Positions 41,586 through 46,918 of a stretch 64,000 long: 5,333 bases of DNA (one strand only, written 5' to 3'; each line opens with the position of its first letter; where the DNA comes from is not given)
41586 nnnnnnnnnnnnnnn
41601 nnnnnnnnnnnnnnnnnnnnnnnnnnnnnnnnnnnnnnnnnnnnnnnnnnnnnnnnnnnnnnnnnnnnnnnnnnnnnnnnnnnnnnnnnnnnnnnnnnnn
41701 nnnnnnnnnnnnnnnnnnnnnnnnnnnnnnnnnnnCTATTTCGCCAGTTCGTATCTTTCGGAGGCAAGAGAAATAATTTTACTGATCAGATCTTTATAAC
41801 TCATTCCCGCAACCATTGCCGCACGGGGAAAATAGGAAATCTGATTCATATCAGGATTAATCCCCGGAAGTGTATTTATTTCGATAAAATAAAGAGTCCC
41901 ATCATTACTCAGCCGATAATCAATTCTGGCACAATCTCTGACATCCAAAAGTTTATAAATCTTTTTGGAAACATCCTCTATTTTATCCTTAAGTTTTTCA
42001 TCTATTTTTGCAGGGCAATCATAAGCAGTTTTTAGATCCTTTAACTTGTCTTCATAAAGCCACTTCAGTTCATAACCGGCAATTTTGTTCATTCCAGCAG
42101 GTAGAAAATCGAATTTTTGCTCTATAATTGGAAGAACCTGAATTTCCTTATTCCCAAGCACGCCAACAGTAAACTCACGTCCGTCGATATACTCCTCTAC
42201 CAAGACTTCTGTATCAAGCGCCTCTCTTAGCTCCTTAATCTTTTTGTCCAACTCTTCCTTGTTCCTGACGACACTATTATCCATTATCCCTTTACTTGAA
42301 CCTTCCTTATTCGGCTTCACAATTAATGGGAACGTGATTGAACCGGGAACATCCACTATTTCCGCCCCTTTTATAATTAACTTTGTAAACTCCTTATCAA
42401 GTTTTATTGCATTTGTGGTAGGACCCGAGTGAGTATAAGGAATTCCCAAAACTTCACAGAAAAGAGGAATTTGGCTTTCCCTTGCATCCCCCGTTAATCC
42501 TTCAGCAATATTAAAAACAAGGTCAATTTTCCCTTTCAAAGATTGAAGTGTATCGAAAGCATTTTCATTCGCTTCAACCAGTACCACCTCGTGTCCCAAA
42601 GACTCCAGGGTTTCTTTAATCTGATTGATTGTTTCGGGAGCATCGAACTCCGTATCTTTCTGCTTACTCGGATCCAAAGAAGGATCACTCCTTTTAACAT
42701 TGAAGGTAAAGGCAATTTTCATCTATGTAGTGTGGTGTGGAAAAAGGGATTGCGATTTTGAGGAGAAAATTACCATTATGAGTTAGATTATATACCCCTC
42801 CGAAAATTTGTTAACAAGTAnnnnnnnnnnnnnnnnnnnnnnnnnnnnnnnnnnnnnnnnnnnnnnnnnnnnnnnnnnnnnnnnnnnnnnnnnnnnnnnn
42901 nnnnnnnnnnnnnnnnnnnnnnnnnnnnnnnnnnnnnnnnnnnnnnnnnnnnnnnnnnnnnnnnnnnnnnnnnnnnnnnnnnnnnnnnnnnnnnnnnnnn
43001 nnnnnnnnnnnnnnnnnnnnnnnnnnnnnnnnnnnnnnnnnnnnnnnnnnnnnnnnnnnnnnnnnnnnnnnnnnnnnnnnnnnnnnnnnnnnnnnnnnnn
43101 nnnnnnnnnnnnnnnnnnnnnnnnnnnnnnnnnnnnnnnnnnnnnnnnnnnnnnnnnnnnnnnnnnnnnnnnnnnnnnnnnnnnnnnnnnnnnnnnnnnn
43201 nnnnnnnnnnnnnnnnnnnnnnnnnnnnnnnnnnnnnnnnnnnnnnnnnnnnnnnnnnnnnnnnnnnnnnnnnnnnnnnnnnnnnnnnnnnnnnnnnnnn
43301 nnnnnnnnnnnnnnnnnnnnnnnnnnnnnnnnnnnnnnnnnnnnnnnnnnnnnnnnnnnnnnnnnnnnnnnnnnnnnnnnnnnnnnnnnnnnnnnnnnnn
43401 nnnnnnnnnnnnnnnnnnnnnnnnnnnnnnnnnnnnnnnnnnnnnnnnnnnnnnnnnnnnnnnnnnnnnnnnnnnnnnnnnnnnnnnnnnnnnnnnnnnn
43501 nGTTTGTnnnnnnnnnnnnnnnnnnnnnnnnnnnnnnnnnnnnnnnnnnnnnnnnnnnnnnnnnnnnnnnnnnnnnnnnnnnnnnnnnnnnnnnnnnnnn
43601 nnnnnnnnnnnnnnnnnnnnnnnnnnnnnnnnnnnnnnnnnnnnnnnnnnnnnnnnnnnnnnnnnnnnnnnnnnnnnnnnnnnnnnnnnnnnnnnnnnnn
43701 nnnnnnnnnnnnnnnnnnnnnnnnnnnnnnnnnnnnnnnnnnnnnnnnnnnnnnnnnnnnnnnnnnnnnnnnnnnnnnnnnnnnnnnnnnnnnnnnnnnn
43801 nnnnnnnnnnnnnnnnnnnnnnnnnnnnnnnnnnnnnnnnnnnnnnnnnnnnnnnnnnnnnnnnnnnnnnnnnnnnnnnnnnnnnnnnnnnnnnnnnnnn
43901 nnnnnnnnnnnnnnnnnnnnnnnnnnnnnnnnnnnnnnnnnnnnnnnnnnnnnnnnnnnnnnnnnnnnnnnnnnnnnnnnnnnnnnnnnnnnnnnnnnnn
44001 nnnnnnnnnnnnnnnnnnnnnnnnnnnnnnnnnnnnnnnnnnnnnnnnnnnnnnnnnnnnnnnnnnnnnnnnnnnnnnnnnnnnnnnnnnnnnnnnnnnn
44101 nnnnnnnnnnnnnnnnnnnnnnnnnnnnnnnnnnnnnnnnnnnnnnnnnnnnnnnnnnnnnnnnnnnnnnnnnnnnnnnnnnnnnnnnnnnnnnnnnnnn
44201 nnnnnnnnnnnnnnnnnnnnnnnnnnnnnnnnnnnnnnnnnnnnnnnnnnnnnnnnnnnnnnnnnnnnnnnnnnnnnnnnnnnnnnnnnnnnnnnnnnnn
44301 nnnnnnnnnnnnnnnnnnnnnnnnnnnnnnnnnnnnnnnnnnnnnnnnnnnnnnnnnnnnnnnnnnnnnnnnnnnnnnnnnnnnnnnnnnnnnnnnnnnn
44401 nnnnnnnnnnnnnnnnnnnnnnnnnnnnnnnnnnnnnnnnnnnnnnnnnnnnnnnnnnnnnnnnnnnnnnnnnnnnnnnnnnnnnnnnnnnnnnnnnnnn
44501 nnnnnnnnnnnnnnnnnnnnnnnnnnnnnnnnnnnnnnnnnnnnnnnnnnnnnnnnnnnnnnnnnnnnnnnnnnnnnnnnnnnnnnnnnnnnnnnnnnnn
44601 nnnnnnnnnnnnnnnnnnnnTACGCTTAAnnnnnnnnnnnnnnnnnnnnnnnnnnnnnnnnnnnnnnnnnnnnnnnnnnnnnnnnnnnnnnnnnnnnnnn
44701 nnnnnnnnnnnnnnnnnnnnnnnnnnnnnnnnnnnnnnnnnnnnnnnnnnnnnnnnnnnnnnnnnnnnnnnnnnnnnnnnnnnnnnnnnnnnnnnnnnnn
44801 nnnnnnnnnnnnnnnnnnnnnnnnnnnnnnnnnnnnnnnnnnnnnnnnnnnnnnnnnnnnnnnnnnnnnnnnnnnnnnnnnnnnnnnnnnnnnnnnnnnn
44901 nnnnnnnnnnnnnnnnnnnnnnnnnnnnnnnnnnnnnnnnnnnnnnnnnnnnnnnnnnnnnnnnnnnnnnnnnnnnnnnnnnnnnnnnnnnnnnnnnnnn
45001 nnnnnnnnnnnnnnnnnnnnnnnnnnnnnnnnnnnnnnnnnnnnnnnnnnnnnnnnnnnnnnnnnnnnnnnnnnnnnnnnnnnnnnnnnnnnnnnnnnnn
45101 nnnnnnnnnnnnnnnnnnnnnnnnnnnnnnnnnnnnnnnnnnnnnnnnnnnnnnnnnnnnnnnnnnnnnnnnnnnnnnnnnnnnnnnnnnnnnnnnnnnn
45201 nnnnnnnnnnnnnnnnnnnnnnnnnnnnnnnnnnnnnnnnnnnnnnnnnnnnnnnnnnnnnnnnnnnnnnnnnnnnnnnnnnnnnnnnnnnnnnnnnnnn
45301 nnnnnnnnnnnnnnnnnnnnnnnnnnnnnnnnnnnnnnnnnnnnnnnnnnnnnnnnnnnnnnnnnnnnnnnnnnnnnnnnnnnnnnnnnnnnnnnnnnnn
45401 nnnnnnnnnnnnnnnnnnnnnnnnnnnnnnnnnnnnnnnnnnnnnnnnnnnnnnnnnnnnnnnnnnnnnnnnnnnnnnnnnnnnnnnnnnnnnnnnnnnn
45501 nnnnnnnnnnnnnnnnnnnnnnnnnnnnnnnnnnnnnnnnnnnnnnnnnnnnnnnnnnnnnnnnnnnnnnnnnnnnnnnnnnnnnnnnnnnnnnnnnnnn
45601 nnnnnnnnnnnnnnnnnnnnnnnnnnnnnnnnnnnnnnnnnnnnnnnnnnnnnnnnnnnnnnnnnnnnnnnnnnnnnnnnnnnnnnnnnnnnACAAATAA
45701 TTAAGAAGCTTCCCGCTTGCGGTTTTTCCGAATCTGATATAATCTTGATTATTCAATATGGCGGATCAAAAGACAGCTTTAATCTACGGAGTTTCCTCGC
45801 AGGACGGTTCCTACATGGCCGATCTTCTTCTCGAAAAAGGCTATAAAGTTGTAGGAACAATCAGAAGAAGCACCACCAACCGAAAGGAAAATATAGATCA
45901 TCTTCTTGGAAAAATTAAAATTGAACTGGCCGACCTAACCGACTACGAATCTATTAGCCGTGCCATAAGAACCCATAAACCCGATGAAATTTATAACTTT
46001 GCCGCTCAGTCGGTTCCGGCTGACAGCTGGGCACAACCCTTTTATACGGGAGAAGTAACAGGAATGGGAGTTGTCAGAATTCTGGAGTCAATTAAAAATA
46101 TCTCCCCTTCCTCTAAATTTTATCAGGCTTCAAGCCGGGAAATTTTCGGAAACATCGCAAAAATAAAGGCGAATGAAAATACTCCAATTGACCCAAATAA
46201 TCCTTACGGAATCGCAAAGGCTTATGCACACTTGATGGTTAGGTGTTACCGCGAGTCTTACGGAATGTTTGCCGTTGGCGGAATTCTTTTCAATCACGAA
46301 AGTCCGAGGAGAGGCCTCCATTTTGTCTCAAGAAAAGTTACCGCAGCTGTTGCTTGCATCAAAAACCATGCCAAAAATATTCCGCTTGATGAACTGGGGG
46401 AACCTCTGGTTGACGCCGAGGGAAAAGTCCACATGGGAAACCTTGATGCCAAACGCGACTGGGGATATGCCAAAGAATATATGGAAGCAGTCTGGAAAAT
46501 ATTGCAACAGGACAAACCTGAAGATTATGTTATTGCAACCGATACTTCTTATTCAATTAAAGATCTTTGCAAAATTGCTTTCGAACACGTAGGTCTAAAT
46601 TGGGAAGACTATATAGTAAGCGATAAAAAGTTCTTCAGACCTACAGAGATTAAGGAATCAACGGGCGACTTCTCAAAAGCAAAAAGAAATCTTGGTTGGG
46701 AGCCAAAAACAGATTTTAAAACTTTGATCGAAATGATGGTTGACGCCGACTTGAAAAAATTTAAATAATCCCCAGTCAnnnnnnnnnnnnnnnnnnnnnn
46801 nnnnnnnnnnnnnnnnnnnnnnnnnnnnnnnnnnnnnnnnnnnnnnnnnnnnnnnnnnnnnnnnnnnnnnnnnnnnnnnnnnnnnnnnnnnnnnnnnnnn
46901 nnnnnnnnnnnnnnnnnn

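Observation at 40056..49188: Nine-kb gene block inserted into the conserved rpmG / tRNA-Trp / secE-nusG array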

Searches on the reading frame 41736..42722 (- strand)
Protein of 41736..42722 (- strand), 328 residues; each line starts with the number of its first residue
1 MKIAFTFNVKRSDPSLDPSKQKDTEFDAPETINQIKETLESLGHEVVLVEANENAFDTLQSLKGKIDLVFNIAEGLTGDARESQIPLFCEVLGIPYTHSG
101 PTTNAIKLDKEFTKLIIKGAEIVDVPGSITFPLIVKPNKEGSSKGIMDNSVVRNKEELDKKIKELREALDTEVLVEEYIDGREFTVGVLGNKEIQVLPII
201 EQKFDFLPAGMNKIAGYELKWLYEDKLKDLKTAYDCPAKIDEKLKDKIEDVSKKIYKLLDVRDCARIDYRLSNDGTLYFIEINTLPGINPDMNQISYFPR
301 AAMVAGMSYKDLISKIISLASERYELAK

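Call 5: search_protein_families(library=pfam, proteins=[window:41736-42722:-], max_evalue=0.01)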
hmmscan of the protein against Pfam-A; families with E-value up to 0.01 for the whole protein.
window:41736-42722:- (328 aa): 6 families
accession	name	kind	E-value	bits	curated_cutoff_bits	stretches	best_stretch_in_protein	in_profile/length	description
PF07478.18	Dala_Dala_lig_C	-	3.6e-43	147.9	24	1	125-317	31-203/204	D-ala D-ala ligase C-terminus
PF13535.11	ATP-grasp_4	-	1e-11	45.2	27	1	129-204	1-88/160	ATP-grasp domain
PF02786.22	CPSase_L_D2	-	3.6e-07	30.3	19.8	0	121-193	29-104/211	Carbamoyl-phosphate synthase L chain, ATP binding domain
PF02655.19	ATP-grasp_3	-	4.9e-07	30.4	23.2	1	132-284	33-155/160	ATP-grasp domain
PF02222.28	ATP-grasp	-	8.1e-05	22.8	27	1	120-180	20-77/179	ATP-grasp domain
PF08443.16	RimK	-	0.0003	20.9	21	0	117-183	25-86/188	RimK-like ATP-grasp domain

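Call 77: search_protein_families(library=ncbifam, proteins=[window:41736-42722:-], max_evalue=0.001)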
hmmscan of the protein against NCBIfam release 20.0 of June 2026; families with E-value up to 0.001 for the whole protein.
window:41736-42722:- (328 aa): 45 families (the best 25 are shown)
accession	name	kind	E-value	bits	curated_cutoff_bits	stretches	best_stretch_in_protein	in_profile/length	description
NF002378.0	PRK01372.1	subfamily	1.3e-52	178.5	243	1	33-322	28-303/305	D-alanine--D-alanine ligase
TIGR01205.1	D_ala_D_alaTIGR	subfamily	2e-47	161.7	245.65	1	33-320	21-317/318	D-alanine--D-alanine ligase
NF002528.0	PRK01966.1-4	subfamily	6.4e-40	137.1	262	2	127-325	181-363/366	D-alanine--D-alanine ligase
NF011169.0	PRK14571.1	equivalog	1.1e-39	136.6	404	1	33-321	22-296/300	D-alanyl-alanine synthetase A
NF002526.0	PRK01966.1-2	equivalog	1.1e-33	116.6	449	1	124-325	171-352/362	D-alanine--D-alanine ligase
NF002527.0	PRK01966.1-3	equivalog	5.7e-33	114.5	310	1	44-319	55-327/332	D-alanine--D-alanine ligase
NF000207.3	D_ala_D_ser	equivalog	2.3e-32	112.5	520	1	129-322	168-341/342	D-alanine--D-serine ligase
NF000091.3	D_ala_D_ser_VanG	exception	3e-32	111.8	495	1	125-320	168-343/344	D-alanine--D-serine ligase VanG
NF002525.0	PRK01966.1-1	equivalog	6.1e-31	107.7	457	1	64-325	97-355/364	D-alanine--D-alanine ligase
NF000206.1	D_ala_D_lac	equivalog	6.6e-29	101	550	1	65-320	90-340/342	D-alanine--(R)-lactate ligase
NF002529.0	PRK01966.1-5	equivalog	2.4e-28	99.1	472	1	121-325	157-341/348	D-alanine--D-alanine ligase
NF011168.0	PRK14570.1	equivalog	9.2e-26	91.1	505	1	124-325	165-351/364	D-alanyl-alanine synthetase A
NF012215.1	D_ala_D_lac_VanD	exception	1.4e-25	90.3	700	1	65-321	90-341/343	D-alanine--(R)-lactate ligase VanD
NF000036.1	D_ala_D_ser_VanE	exception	4.7e-25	88.4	700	1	113-325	150-345/352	D-alanine--D-serine ligase VanE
NF000032.1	D_ala_D_ser_VanL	exception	2.1e-23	83.1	750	1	19-324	55-347/349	D-alanine--D-serine ligase VanL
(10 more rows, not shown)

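Call 80: search_protein_families(library=padloc, proteins=[window:41736-42722:-], max_evalue=0.001)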
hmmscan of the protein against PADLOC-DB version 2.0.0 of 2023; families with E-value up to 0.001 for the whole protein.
window:41736-42722:- (328 aa): 0 families

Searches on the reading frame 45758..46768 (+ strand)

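Call 5: search_protein_families(library=pfam, proteins=[window:45758-46768:+], max_evalue=0.01)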
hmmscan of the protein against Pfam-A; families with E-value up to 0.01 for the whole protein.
window:45758-46768:+ (336 aa): 3 families
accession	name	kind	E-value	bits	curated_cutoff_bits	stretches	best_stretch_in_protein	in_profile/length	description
PF16363.11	GDP_Man_Dehyd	-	7.7e-108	361.3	27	1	8-327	1-332/332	GDP-mannose 4,6 dehydratase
PF01370.27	Epimerase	-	9.3e-57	192.6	20.9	1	7-260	1-240/240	NAD dependent epimerase/dehydratase family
PF04321.23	RmlD_sub_bind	-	5.3e-05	22.9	27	1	8-168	4-143/287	RmlD substrate binding domain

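Call 77: search_protein_families(library=ncbifam, proteins=[window:45758-46768:+], max_evalue=0.001)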
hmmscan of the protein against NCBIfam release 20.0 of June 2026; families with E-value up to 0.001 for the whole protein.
window:45758-46768:+ (336 aa): 16 families
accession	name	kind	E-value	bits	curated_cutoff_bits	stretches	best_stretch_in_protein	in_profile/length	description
TIGR01472.1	gmd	equivalog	2.8e-103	345.7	415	1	5-334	1-341/342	GDP-mannose 4,6-dehydratase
TIGR01181.1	dTDP_gluc_dehyt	equivalog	1.8e-27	96.3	365.1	1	31-329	28-309/321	dTDP-glucose 4,6-dehydratase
TIGR02622.1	CDP_4_6_dhtase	equivalog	1.4e-21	77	278.45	1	4-168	4-172/352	CDP-glucose 4,6-dehydratase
TIGR04180.1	EDH_00030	hypoth_equivalog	7.6e-20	71.2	475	1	8-318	2-296/297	NAD-dependent 4,6-dehydratase LegB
TIGR01179.1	galE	equivalog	1.8e-17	63.2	262.3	1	8-167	3-162/332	UDP-glucose 4-epimerase GalE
NF007490.0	PRK10084.1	subfamily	2.2e-08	33.5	649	1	54-330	53-333/361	dTDP-glucose 4,6-dehydratase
NF007582.0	PRK10217.1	equivalog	3.9e-08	32.8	698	1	54-324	54-324/355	dTDP-glucose 4,6-dehydratase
NF043036.1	ErythonDh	equivalog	2.1e-07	30.4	325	1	51-164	52-163/321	D-erythronate dehydrogenase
NF004824.0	PRK06180.1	subfamily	3.1e-07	29.8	298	1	2-72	2-71/279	oxidoreductase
NF004823.0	PRK06179.1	subfamily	4.6e-06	26.3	310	1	2-71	3-66/271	oxidoreductase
NF011728.1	PRK15181.1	equivalog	1.8e-05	23.9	760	1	76-324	92-330/348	Vi polysaccharide biosynthesis UDP-N-acetylglucosaminuronic acid C-4 epimerase TviC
NF007956.0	PRK10675.1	subfamily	2.6e-05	23.5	394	1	7-156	3-155/338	UDP-glucose 4-epimerase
NF049977.1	KDhSphingRedKdsR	equivalog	3.4e-05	23.4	400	1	4-71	3-63/267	3-ketodihydrosphingosine reductase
NF005065.0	PRK06482.1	equivalog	3.7e-05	23.3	291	1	5-71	3-68/276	SDR family oxidoreductase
NF041015.1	UDPsulfquin_syn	equivalog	5.7e-05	22.2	575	1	38-121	52-139/384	UDP-sulfoquinovose synthase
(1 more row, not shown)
